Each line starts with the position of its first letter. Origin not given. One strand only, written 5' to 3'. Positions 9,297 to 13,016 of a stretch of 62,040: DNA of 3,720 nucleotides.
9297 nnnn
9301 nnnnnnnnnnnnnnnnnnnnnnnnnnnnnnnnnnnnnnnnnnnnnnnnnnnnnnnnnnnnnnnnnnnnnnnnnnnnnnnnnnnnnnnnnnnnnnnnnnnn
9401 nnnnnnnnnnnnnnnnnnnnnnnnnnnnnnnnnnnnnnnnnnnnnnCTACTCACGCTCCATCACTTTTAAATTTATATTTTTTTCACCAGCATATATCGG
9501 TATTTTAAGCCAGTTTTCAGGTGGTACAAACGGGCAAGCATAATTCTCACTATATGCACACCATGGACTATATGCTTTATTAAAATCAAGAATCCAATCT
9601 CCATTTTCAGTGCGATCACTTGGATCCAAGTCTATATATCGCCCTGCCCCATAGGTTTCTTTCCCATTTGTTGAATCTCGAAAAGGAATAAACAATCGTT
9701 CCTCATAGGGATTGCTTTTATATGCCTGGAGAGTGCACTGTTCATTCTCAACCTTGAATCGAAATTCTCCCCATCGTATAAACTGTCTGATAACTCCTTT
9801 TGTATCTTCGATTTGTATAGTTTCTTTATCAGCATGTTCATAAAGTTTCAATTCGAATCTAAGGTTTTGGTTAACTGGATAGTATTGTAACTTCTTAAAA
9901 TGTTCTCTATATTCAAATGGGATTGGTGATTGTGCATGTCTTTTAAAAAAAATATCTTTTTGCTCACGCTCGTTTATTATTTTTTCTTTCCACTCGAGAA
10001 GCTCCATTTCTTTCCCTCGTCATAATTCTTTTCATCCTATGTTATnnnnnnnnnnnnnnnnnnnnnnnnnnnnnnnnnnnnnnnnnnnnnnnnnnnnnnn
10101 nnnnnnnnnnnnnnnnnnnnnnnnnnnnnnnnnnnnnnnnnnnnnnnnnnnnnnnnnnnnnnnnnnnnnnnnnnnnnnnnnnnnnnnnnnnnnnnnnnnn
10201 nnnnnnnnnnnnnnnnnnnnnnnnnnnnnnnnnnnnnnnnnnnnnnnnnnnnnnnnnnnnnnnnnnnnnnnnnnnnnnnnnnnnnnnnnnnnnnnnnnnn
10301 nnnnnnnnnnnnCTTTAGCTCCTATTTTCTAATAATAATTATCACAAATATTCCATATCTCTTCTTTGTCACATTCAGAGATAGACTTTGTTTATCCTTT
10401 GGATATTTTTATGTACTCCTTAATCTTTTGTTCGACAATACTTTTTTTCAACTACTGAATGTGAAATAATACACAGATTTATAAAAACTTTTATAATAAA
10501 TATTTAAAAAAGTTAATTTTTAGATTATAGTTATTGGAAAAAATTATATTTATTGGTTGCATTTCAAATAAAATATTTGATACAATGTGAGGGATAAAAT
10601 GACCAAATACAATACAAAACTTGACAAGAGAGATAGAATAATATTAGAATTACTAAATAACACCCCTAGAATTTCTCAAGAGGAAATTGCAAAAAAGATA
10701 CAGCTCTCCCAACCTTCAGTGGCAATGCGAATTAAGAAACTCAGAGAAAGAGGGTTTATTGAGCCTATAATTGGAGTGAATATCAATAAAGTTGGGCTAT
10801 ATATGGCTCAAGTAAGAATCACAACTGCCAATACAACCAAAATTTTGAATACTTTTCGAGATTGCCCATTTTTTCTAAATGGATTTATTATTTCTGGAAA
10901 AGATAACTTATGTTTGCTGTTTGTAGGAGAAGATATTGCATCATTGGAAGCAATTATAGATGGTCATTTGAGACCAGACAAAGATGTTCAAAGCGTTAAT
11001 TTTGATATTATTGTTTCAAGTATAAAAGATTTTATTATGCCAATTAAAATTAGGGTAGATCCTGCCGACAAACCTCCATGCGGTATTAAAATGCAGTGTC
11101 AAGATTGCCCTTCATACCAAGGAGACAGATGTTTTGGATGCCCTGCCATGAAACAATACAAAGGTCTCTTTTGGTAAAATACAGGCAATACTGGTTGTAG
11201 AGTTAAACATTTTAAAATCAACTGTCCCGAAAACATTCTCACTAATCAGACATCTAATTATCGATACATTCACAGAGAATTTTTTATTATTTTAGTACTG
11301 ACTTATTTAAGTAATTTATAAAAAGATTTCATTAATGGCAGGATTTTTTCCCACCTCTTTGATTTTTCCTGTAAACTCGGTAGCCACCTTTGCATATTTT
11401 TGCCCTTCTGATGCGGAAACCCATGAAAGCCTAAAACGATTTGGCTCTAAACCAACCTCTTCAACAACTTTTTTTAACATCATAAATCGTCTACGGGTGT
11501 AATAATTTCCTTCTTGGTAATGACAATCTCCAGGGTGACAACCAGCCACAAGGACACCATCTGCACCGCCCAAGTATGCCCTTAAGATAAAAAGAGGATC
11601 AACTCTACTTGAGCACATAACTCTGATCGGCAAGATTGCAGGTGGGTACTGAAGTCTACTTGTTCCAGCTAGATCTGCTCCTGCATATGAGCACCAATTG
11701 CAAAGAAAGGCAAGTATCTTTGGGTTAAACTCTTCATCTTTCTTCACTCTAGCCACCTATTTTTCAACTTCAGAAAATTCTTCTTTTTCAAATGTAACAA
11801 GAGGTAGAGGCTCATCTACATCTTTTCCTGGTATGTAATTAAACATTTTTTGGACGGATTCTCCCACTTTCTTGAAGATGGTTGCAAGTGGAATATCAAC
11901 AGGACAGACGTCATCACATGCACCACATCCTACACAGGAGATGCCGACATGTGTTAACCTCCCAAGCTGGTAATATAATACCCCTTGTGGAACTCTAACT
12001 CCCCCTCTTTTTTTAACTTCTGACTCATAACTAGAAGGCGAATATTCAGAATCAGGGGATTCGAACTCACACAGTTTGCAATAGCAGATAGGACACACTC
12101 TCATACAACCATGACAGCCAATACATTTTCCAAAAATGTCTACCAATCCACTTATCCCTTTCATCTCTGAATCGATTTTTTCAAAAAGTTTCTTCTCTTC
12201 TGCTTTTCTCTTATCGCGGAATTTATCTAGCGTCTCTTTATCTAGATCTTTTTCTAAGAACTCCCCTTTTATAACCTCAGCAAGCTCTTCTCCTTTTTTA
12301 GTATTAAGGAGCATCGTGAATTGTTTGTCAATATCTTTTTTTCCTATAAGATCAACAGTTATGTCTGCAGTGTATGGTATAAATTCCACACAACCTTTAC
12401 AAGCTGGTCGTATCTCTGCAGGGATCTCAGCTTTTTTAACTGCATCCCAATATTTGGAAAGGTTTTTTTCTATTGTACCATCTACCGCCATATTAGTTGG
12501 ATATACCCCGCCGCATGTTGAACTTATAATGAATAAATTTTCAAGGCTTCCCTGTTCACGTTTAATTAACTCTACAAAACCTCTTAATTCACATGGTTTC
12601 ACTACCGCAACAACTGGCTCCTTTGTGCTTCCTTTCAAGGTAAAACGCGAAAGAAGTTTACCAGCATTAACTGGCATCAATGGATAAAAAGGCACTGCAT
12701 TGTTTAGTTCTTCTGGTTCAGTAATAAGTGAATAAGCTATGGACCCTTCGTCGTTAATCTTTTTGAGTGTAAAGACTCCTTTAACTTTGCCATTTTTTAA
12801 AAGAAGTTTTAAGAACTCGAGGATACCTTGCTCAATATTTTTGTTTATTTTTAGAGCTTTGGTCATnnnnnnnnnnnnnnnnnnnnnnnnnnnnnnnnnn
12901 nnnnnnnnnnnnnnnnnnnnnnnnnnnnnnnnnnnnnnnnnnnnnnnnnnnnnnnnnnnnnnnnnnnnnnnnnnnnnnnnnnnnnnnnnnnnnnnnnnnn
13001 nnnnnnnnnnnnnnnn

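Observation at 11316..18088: dsrE-tusA-mvhD-hdrA(split)-2x hydB/flxB-like-mvhD operon: an HdrA/MvhD electron-bifurcation core wired to sulfur-carrier proteins, with no HdrBC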

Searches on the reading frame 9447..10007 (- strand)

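Call 9: search_protein_families(library=pfam, proteins=[window:9447-10007:-], max_evalue=0.00001)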
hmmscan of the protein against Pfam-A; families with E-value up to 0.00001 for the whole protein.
window:9447-10007:- (186 aa): 1 family
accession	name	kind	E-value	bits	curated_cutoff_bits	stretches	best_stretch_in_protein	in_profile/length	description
PF07920.16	DUF1684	-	8.6e-47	159.4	25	1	36-176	2-139/139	Protein of unknown function (DUF1684)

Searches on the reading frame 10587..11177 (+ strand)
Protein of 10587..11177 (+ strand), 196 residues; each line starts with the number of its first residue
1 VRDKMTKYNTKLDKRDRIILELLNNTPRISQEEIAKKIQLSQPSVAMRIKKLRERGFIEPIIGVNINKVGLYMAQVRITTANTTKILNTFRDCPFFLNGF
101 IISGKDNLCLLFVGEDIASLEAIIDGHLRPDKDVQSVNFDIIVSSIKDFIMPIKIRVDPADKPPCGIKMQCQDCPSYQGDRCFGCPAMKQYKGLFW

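Call 9: search_protein_families(library=pfam, proteins=[window:10587-11177:+], max_evalue=0.00001)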
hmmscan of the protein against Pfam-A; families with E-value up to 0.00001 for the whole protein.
window:10587-11177:+ (196 aa): 4 families
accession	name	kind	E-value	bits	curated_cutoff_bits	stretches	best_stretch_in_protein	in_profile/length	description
PF13412.12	HTH_24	-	2.3e-13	49.9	21.9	1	12-59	1-48/48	Winged helix-turn-helix DNA-binding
PF13404.12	HTH_AsnC-type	-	1.8e-10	40.9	27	1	12-53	1-42/42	AsnC-type helix-turn-helix domain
PF01047.28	MarR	-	8.7e-08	32.4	24.6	1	19-59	8-48/59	MarR family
PF12802.13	MarR_2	-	1.8e-06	28.5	27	1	18-59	10-51/61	MarR family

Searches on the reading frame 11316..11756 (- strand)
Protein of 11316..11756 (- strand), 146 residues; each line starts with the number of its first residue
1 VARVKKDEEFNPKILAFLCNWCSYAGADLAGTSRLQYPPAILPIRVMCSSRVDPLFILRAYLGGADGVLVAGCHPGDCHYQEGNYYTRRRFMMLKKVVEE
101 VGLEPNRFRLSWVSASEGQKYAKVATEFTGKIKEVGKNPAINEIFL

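Call 3: search_protein_families(library=pfam, proteins=[window:11316-11756:-], max_evalue=0.01)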
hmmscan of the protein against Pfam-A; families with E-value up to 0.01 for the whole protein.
window:11316-11756:- (146 aa): 1 family
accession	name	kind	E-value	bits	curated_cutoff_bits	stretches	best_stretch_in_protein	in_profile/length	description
PF02662.21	FlpD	-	3.3e-53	179.3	22.3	1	14-136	1-123/123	Methyl-viologen-reducing hydrogenase, delta subunit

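Call 4: search_protein_families(library=ncbifam, proteins=[window:11316-11756:-], max_evalue=0.01)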
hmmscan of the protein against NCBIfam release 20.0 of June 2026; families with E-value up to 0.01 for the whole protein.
window:11316-11756:- (146 aa): 4 families
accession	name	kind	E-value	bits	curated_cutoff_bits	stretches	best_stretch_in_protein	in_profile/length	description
NF040770.1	hetero_SS_HdrA2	exception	9.5e-54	182.7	1100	1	4-137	640-773/777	CoB-CoM heterodisulfide reductase HdrA2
NF045873.1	F420_non_VhuD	exception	7.8e-37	126.3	215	1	12-139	2-129/132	F420-non-reducing hydrogenase iron-sulfur subunit VhuD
NF041891.1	hdrA_Methbact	equivalog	1.4e-14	53.3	1300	1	5-134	639-760/762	ferredoxin:CoB-CoM heterodisulfide reductase subunit HdrA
NF041778.1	hetero_SS_HdrA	equivalog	0.0031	15.4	1400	1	13-99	655-741/771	ferredoxin:CoB-CoM heterodisulfide reductase subunit HdrA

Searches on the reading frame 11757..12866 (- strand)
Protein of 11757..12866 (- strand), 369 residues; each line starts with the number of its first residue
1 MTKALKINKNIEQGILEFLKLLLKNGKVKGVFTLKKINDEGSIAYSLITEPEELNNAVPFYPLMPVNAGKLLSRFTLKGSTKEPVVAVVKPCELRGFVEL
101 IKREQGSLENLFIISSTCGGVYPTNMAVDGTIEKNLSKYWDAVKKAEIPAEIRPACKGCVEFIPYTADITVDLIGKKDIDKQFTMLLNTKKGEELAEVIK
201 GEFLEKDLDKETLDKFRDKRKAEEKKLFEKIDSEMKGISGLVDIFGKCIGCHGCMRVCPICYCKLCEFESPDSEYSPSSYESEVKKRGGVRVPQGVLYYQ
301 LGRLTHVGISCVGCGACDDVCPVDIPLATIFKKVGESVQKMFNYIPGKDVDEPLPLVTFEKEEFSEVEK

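Call 3: search_protein_families(library=pfam, proteins=[window:11757-12866:-], max_evalue=0.01)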
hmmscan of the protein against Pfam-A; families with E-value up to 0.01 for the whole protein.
window:11757-12866:- (369 aa): 11 families
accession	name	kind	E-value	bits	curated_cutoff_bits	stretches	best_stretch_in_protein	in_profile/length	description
PF04432.18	FrhB_FdhB_C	-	7.9e-10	39.2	23.3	1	85-204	4-143/150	Coenzyme F420 hydrogenase/dehydrogenase, beta subunit C terminus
PF13237.11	Fer4_10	-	9.4e-07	29.1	25.5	1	310-333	8-22/53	4Fe-4S dicluster domain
PF13187.11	Fer4_9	-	2.9e-06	27.6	27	1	247-324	1-50/52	4Fe-4S dicluster domain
PF13183.11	Fer4_8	-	1.2e-05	26.2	27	1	247-325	4-68/68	4Fe-4S dicluster domain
PF14697.11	Fer4_21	-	8.7e-05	23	35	1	309-324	39-55/59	4Fe-4S dicluster domain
PF12797.12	Fer4_2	-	0.00021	21.5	24.5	1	245-259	7-21/22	4Fe-4S binding domain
PF00037.32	Fer4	-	0.00033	20.8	21.1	2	311-325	8-22/24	4Fe-4S binding domain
PF12838.12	Fer4_7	-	0.00039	21.3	27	1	247-325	1-52/52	4Fe-4S dicluster domain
PF13746.11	Fer4_18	-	0.00059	20.4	27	0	212-260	24-73/114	4Fe-4S dicluster domain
PF12798.12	Fer4_3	-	0.0048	18.1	27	1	311-325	1-15/15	4Fe-4S binding domain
PF17179.9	Fer4_22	-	0.0056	18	27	0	247-325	1-95/95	4Fe-4S dicluster domain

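Call 4: search_protein_families(library=ncbifam, proteins=[window:11757-12866:-], max_evalue=0.01)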
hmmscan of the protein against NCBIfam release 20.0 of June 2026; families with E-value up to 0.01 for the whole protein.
window:11757-12866:- (369 aa): 24 families
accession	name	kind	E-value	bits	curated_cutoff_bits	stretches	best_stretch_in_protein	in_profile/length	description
NF040829.1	sulfhyd_ShyB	equivalog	1.7e-06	27.3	690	1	307-338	302-333/334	NAD(P)-dependent hydrogenase/sulfhydrogenase 2 subunit beta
TIGR02936.1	fdxN_nitrog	equivalog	1.3e-05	25.2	80.55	0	229-260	53-84/91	ferredoxin III, nif-specific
TIGR02910.1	sulfite_red_A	equivalog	1.8e-05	24.1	323.15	1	310-340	302-332/334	anaerobic sulfite reductase subunit AsrA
NF042909.1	FMH_DH_FwdF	exception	2.5e-05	23.5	375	1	304-324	10-30/336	tungsten-dependent formylmethanofuran dehydrogenase subunit FwdF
TIGR01971.1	NuoI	subfamily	3.1e-05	23.5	113.05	0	247-282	43-78/121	NADH-quinone oxidoreductase, chain I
TIGR00403.1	ndhI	equivalog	0.00014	21.5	302.35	0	245-261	61-77/183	NAD(P)H-quinone oxidoreductase subunit I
TIGR02176.1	pyruv_ox_red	equivalog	0.00014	19.8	911.35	1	246-324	683-754/1167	pyruvate:ferredoxin (flavodoxin) oxidoreductase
NF006808.0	PRK09326.1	equivalog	0.00015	20.7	444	0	142-204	239-299/341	F420H2 dehydrogenase subunit F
NF038196.1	ferrodoxin_EFR1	subfamily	0.00024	21.3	75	0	306-324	181-199/242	EFR1 family ferrodoxin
NF004541.0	PRK05888.2-2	equivalog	0.00035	20.4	217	0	311-353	96-141/168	NADH-quinone oxidoreductase subunit NuoI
NF004914.0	PRK06273.1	equivalog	0.00048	19.9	163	0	247-264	52-69/167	ferredoxin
NF004898.0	PRK06259.1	equivalog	0.00052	18.8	385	1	198-327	90-204/488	fumarate reductase (CoM/CoB) subunit TfrB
NF040612.1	F420_dehyd_FpoI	exception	0.00073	19.4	180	0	230-266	28-62/135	F420H2 dehydrogenase subunit FpoI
NF004537.0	PRK05888.1-3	equivalog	0.00096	18.7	163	1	243-261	65-83/204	NADH-quinone oxidoreductase subunit NuoI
TIGR03048.1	PS_I_psaC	equivalog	0.001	19.3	130.65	0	242-263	4-25/80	photosystem I iron-sulfur center protein PsaC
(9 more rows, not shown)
